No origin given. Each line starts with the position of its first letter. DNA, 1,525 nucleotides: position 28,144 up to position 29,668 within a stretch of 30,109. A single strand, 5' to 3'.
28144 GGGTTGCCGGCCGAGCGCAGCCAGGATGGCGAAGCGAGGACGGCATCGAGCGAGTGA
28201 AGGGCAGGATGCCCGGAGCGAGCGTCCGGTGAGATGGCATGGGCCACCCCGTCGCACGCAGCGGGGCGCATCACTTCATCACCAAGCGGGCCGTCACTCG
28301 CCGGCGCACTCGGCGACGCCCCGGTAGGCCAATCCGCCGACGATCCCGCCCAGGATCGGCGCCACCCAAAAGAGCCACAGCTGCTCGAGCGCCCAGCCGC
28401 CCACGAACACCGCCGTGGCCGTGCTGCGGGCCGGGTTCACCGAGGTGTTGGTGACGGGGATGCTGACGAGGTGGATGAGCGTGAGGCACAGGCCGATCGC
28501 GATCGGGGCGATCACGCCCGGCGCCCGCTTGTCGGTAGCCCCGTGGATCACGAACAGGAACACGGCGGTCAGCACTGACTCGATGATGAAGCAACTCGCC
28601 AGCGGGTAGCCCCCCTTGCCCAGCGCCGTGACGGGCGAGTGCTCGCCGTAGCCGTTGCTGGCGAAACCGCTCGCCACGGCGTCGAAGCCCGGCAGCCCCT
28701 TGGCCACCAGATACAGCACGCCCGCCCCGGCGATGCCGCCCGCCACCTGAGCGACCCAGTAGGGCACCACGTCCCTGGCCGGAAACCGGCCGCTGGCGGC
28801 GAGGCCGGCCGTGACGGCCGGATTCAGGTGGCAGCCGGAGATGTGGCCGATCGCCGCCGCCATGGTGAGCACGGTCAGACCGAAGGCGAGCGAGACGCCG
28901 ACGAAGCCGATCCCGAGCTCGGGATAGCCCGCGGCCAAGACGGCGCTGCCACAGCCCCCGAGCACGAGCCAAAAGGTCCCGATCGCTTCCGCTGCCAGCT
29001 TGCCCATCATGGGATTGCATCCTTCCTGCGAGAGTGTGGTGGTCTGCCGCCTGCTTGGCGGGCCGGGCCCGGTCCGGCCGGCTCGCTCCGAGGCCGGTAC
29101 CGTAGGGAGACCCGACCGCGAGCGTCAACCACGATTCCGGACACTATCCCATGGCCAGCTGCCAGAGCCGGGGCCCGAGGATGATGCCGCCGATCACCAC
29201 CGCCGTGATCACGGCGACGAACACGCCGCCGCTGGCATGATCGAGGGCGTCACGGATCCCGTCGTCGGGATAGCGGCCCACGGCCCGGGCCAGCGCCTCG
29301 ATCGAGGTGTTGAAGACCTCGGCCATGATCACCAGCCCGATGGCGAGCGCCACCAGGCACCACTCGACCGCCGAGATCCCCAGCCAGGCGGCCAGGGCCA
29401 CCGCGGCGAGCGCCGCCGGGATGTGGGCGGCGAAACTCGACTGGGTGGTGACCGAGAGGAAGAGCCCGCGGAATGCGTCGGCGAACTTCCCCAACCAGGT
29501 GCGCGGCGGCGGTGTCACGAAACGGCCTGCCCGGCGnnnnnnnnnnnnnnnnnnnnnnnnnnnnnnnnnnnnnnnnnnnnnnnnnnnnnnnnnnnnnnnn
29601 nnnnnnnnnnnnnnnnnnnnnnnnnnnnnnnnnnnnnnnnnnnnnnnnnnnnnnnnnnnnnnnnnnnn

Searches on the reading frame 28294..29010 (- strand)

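Call 18: search_protein_families(library=pfam, proteins=[window:28294-29010:-], max_evalue=0.01)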
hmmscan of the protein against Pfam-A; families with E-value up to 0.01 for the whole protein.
window:28294-29010:- (238 aa): 1 family
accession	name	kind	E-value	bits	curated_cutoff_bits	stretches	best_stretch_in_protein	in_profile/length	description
PF00230.25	MIP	-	1.6e-47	162.6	25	1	3-229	9-222/222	Major intrinsic protein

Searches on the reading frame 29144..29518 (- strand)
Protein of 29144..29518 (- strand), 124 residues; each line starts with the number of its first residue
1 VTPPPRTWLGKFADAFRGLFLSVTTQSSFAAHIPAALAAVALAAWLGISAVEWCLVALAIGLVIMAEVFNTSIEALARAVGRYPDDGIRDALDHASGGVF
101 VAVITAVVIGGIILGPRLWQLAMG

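Call 18: search_protein_families(library=pfam, proteins=[window:29144-29518:-], max_evalue=0.01)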
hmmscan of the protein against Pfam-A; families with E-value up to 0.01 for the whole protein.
window:29144-29518:- (124 aa): 1 family
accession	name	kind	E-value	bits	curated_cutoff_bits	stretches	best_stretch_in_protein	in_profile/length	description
PF01219.24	DAGK_prokar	-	9.6e-25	86.8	22.3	1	15-114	3-102/102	Prokaryotic diacylglycerol kinase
